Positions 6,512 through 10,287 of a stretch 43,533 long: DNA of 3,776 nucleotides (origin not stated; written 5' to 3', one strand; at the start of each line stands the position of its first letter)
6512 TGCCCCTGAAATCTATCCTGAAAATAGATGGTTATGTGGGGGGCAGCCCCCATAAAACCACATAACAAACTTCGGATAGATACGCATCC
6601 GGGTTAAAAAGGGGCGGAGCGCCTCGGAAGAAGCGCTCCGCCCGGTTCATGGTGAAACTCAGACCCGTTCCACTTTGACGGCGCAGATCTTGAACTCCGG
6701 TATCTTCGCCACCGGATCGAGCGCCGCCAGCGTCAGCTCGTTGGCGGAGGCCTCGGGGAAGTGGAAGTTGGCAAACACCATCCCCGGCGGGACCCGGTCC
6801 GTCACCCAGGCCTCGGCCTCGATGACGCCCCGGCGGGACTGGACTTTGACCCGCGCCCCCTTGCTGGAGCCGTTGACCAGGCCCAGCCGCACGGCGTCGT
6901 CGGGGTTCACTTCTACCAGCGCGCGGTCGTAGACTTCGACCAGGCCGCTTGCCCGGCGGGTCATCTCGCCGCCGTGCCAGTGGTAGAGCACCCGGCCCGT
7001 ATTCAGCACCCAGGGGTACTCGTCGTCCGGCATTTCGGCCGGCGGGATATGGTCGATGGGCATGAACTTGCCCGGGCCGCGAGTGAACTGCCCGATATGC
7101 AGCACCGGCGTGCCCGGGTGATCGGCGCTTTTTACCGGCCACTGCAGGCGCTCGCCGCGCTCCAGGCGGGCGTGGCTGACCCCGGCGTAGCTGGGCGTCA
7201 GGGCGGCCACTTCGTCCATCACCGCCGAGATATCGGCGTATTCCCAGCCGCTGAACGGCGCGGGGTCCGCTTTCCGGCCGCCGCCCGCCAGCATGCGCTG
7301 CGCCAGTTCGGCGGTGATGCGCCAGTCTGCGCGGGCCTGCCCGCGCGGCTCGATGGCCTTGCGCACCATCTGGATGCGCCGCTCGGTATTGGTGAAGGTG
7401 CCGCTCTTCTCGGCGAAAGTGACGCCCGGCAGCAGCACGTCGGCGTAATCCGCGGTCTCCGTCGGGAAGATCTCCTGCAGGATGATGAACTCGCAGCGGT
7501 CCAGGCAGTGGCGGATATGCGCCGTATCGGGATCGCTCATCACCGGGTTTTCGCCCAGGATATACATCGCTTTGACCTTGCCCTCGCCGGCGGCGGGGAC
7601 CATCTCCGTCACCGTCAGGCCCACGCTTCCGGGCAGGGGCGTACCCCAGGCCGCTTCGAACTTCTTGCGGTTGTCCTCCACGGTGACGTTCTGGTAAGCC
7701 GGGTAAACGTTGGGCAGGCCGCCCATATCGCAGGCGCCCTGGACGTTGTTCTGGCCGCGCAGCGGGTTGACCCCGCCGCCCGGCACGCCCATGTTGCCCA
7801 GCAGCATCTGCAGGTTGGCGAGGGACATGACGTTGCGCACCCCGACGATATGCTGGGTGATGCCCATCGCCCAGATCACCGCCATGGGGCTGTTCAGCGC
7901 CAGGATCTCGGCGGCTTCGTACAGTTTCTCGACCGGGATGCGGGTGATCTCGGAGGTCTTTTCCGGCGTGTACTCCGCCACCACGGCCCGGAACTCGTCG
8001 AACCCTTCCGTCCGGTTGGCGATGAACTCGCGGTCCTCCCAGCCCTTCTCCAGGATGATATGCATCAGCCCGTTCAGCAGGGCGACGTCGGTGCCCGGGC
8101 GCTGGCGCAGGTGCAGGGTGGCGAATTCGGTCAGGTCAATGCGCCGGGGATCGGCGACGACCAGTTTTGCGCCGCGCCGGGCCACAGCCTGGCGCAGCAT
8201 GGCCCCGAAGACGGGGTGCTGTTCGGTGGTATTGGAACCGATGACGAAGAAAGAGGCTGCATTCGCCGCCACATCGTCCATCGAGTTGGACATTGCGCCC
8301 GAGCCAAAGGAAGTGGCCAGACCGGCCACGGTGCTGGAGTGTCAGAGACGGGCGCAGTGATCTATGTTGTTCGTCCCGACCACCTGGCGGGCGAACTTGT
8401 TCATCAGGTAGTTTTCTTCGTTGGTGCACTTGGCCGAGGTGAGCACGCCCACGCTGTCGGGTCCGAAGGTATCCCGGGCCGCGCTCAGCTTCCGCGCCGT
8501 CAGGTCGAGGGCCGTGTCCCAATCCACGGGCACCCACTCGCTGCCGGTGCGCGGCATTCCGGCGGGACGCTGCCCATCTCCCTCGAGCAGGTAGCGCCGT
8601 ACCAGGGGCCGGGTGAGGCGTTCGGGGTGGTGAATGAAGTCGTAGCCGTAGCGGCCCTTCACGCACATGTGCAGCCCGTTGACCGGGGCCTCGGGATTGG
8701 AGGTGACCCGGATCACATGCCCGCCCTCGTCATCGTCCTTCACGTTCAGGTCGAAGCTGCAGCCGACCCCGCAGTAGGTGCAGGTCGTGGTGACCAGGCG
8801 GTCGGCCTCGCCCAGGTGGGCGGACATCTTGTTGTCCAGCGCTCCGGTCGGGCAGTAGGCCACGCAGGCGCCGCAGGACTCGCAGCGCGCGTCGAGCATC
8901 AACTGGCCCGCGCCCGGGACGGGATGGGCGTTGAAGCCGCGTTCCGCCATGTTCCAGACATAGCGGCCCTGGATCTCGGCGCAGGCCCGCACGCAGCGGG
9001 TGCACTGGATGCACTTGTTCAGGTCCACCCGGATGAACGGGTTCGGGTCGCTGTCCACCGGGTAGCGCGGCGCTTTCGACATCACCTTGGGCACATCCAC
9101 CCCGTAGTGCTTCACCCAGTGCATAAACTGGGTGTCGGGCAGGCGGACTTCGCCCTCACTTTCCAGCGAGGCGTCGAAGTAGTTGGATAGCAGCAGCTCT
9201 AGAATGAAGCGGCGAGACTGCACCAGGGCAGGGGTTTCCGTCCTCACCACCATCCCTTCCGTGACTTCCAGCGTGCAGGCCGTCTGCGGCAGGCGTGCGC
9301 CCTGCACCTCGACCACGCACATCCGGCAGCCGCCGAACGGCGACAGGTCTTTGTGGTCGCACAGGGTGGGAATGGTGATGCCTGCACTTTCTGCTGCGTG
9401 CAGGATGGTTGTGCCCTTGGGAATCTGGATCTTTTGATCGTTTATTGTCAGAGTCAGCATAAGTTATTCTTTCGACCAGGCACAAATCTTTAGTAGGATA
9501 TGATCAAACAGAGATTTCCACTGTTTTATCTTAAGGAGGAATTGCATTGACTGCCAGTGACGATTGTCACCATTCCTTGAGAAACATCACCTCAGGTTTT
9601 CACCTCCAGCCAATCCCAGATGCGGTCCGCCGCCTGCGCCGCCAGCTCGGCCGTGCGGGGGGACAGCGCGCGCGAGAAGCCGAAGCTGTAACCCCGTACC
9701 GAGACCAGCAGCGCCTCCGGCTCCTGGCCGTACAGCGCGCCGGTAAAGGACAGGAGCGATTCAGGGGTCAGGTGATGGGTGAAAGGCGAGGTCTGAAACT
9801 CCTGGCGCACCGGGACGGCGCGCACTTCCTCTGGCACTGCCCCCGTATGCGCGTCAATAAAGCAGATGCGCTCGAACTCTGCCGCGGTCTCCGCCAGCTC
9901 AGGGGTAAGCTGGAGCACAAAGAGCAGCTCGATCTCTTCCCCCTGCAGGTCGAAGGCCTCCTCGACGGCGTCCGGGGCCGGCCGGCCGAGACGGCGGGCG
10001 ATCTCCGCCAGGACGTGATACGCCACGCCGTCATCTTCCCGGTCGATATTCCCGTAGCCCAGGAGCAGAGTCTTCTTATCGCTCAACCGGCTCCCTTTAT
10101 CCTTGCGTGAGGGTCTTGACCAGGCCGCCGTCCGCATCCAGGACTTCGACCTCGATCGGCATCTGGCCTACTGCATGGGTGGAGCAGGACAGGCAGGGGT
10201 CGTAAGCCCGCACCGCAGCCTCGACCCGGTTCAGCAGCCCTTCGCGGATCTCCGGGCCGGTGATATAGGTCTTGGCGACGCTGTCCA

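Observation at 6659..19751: One co-directional gene string joins a Sec-formate dehydrogenase, a soluble [NiFe] Hox hydrogenase and two NuoE/NuoF flavin modules: candidate soluble NiFe-type formate/H2 coupling system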

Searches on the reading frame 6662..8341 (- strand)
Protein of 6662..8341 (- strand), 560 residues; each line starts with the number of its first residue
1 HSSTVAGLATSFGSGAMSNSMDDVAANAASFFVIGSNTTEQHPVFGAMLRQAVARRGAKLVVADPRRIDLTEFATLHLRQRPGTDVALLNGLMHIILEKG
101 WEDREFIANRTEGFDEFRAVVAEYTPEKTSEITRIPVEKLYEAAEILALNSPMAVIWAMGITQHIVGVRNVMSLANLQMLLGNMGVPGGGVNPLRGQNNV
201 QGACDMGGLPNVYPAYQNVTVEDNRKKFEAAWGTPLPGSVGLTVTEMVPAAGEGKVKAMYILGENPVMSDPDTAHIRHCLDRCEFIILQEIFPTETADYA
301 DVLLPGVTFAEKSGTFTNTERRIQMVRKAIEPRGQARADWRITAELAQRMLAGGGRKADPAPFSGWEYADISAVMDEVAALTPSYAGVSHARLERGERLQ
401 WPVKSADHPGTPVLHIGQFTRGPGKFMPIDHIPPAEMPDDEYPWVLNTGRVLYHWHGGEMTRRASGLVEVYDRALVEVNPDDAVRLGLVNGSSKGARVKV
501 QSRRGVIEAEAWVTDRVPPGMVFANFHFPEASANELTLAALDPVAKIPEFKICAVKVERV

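Call 6: search_protein_families(library=pfam, proteins=[window:6662-8341:-])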
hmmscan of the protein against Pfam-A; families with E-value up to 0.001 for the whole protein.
window:6662-8341:- (560 aa): 2 families
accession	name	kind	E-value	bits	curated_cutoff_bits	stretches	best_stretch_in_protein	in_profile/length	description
PF00384.28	Molybdopterin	-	4.5e-57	194.1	24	1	16-348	97-352/353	Molybdopterin oxidoreductase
PF01568.27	Molydop_binding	-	1.6e-29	102.6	26.8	1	445-554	2-110/110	Molydopterin dinucleotide binding domain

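Call 7: search_protein_families(library=ncbifam, proteins=[window:6662-8341:-], max_evalue=0.00001)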
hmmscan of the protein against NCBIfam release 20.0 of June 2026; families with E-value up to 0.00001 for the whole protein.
window:6662-8341:- (560 aa): 26 families (the best 25 are shown)
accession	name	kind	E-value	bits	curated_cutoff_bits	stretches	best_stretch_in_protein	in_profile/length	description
TIGR01591.1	Fdh-alpha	equivalog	6.8e-188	625.9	666.25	1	1-557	130-672/672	formate dehydrogenase subunit alpha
NF047855.1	AssmNtatRedNasC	equivalog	4.7e-103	345.8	1100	1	6-558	159-707/708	assimilatory nitrate reductase catalytic subunit NasC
NF041323.1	Nitr_red_NasA_Halo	equivalog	2.7e-79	267.5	1000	1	2-557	128-672/673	assimilatory nitrate reductase NasA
NF010055.0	PRK13532.1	equivalog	5.2e-69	233.4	904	2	113-349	327-570/830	nitrate reductase catalytic subunit NapA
TIGR01553.1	formate-DH-alph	equivalog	7.3e-67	225.9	814.2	4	121-222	366-471/1009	formate dehydrogenase-N subunit alpha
TIGR01706.1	NAPA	equivalog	1.1e-66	225.7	930.55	2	112-350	326-571/830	periplasmic nitrate reductase subunit alpha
TIGR01701.1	Fdhalpha-like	subfamily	2.2e-63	214.6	582.15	1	1-559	173-743/744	FdhF/YdeP family oxidoreductase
NF041513.1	formate_DH_Act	exception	3.5e-62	210.5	1400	4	120-228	394-506/1067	formate dehydrogenase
TIGR00509.1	bisC_fam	subfamily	6.7e-37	127.1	1017.55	1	52-350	199-510/772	molybdopterin guanine dinucleotide-containing S/N-oxide reductase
TIGR02693.1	arsenite_ox_L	equivalog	3.8e-36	124.4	359.05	1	60-559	269-805/806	arsenate reductase (azurin) large subunit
NF012032.0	PRK15488.1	equivalog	2.4e-35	121.7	694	1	48-351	218-528/759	thiosulfate reductase PhsA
TIGR02166.1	dmsA_ynfE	subfamily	6.1e-31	107.2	777.7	1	10-350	195-557/794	DMSO/selenate family reductase complex A subunit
NF007406.0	PRK09939.1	equivalog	1e-24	86.7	1473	1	1-273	183-473/759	acid resistance putative oxidoreductase YdeP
TIGR03479.1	DMSO_red_II_alp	subfamily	1.2e-24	86.4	984.75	1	114-351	388-644/913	molybdopterin-dependent oxidoreductase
NF005895.0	PRK07860.1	equivalog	7.7e-24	83.7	802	1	28-350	390-658/811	NADH-quinone oxidoreductase subunit G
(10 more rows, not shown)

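Call 35: find_related_loci(query=window:6662-8341:-, collection=metagenome_contigs, flank=10000)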
Query window:6662-8341:- (560 aa) in metagenome_contigs; peptide patterns used: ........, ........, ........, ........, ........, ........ (x = any residue, [..] = any of these).
368 stretches matched a pattern; 307 encode a relative of the query (tblastn E <= 1e-3); the best 80 are kept; 80 distinct loci.
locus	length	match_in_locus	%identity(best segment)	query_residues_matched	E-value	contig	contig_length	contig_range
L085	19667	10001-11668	79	1-560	0e+0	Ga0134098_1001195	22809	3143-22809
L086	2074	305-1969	78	1-558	0e+0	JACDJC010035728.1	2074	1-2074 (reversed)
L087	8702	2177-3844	76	1-560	0e+0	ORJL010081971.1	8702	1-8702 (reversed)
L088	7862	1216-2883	77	1-560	0e+0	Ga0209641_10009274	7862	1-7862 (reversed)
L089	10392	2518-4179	77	1-558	0e+0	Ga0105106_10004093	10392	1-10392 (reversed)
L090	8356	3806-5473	77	1-560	0e+0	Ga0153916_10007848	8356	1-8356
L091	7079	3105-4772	77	1-560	0e+0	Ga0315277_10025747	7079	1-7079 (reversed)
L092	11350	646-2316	76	1-558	0e+0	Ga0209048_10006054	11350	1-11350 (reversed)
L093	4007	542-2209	77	1-560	0e+0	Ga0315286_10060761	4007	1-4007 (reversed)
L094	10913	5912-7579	76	1-560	0e+0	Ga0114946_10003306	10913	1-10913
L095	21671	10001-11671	75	1-560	0e+0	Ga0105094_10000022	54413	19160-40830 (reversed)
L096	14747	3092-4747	76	1-556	0e+0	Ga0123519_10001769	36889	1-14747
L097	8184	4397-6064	72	1-560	0e+0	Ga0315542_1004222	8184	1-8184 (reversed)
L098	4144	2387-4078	74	1-560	0e+0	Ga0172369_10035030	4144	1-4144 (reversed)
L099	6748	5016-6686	75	1-560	0e+0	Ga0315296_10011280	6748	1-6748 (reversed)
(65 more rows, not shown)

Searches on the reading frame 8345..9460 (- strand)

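Call 6: search_protein_families(library=pfam, proteins=[window:8345-9460:-])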
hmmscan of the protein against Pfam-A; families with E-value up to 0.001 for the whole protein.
window:8345-9460:- (372 aa): 13 families
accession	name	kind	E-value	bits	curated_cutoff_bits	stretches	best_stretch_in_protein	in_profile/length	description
PF13510.11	Fer2_4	-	3.8e-21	75.4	22.8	1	1-76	3-81/82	2Fe-2S iron-sulfur cluster binding domain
PF04879.21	Molybdop_Fe4S4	-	7e-16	58.4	22.7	1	222-278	3-55/55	Molybdopterin oxidoreductase Fe4S4 domain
PF00384.28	Molybdopterin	-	1.6e-11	44.3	24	1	281-372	1-81/353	Molybdopterin oxidoreductase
PF00111.32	Fer2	-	9.2e-09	35.6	21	1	5-54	2-49/77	2Fe-2S iron-sulfur cluster binding domain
PF13237.11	Fer4_10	-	9.6e-09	35.5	25.5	1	191-234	7-48/53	4Fe-4S dicluster domain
PF22117.2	Fer4_Nqo3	-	1.3e-08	35.3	27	1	141-208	2-66/67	NADH-quinone oxidoreductase subunit 3, ferredoxin-like domain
PF12837.12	Fer4_6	-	4.2e-07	30.1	25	1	142-162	1-21/24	4Fe-4S binding domain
PF12838.12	Fer4_7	-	7.4e-07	30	27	1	149-207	1-52/52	4Fe-4S dicluster domain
PF13187.11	Fer4_9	-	4e-06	27.2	27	1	149-207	1-51/52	4Fe-4S dicluster domain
PF00037.32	Fer4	-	5.7e-06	26.4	21.1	1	192-208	7-23/24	4Fe-4S binding domain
PF13183.11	Fer4_8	-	2.6e-05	25.1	27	1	147-206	2-67/68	4Fe-4S dicluster domain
PF12797.12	Fer4_2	-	0.0001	22.4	24.5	1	143-161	3-21/22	4Fe-4S binding domain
PF14697.11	Fer4_21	-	0.00058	20.4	35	1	144-206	2-55/59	4Fe-4S dicluster domain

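Call 7: search_protein_families(library=ncbifam, proteins=[window:8345-9460:-], max_evalue=0.00001)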
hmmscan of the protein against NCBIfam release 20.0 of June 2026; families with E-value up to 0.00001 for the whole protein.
window:8345-9460:- (372 aa): 23 families
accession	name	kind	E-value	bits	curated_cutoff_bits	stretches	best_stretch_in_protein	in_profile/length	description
TIGR01973.1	NuoG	equivalog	2.9e-61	208.1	470.05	1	4-370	1-338/606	NADH-quinone oxidoreductase subunit NuoG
NF005895.0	PRK07860.1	equivalog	1.3e-57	195.4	802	1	2-371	18-361/811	NADH-quinone oxidoreductase subunit G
NF040763.1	FeFe_hydrog_A6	exception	5.6e-54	183.5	765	1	3-213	2-210/571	NADH-dependent [FeFe] hydrogenase, group A6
NF005745.0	PRK07569.1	equivalog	3e-52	177.4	333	1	2-214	4-213/238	bidirectional hydrogenase complex protein HoxU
TIGR01591.1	Fdh-alpha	equivalog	9.4e-44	149.6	666.25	1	225-372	1-128/672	formate dehydrogenase subunit alpha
NF006305.0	PRK08493.1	equivalog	3.3e-33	114.8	591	2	1-178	1-171/819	NADH-quinone oxidoreductase subunit G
NF040762.1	Hydr_FeFe_Clost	exception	7.6e-29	100.7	900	1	3-212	2-208/572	ferredoxin hydrogenase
NF009454.0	PRK12814.1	equivalog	3.2e-24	85.3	916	1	2-94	4-96/657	putative NADPH-dependent glutamate synthase small subunit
NF047855.1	AssmNtatRedNasC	equivalog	9e-20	70.5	1100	1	218-372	16-152/708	assimilatory nitrate reductase catalytic subunit NasC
NF010055.0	PRK13532.1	equivalog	1.1e-19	70.1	904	1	221-371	41-178/830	nitrate reductase catalytic subunit NapA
TIGR01706.1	NAPA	equivalog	8.7e-19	67.3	930.55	1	217-371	36-178/830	periplasmic nitrate reductase subunit alpha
NF012032.0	PRK15488.1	equivalog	1e-16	60.2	694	1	193-366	13-168/759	thiosulfate reductase PhsA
NF041513.1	formate_DH_Act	exception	3.6e-13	48.2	1400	1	210-371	30-184/1067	formate dehydrogenase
TIGR02512.1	FeFe_hydrog_A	subfamily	3.8e-13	49.1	405.95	1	143-211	2-70/375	[FeFe] hydrogenase, group A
NF041323.1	Nitr_red_NasA_Halo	equivalog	1.4e-11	43.6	1000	1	230-368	3-121/673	assimilatory nitrate reductase NasA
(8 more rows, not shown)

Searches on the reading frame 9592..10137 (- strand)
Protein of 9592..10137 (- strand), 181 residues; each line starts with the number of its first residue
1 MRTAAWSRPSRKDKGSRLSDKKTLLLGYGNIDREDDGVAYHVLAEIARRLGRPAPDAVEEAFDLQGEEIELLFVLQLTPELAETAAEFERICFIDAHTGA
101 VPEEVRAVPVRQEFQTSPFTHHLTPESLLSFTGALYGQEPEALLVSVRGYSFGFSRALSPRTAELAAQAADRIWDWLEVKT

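Call 6: search_protein_families(library=pfam, proteins=[window:9592-10137:-])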
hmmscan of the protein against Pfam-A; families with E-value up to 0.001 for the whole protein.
window:9592-10137:- (181 aa): 0 families

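Call 7: search_protein_families(library=ncbifam, proteins=[window:9592-10137:-], max_evalue=0.00001)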
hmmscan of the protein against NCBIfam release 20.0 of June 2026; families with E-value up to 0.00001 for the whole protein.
window:9592-10137:- (181 aa): 1 family
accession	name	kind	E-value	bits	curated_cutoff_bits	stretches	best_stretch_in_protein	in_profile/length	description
TIGR00072.1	hydrog_prot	superfamily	9.2e-14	51.7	47.45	1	24-177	1-145/145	hydrogenase maturation protease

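Call 57: search_protein_families(library=pfam, proteins=[window:9592-10086:-], max_evalue=0.1)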
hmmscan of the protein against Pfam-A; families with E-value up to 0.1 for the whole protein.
window:9592-10086:- (164 aa): 0 families
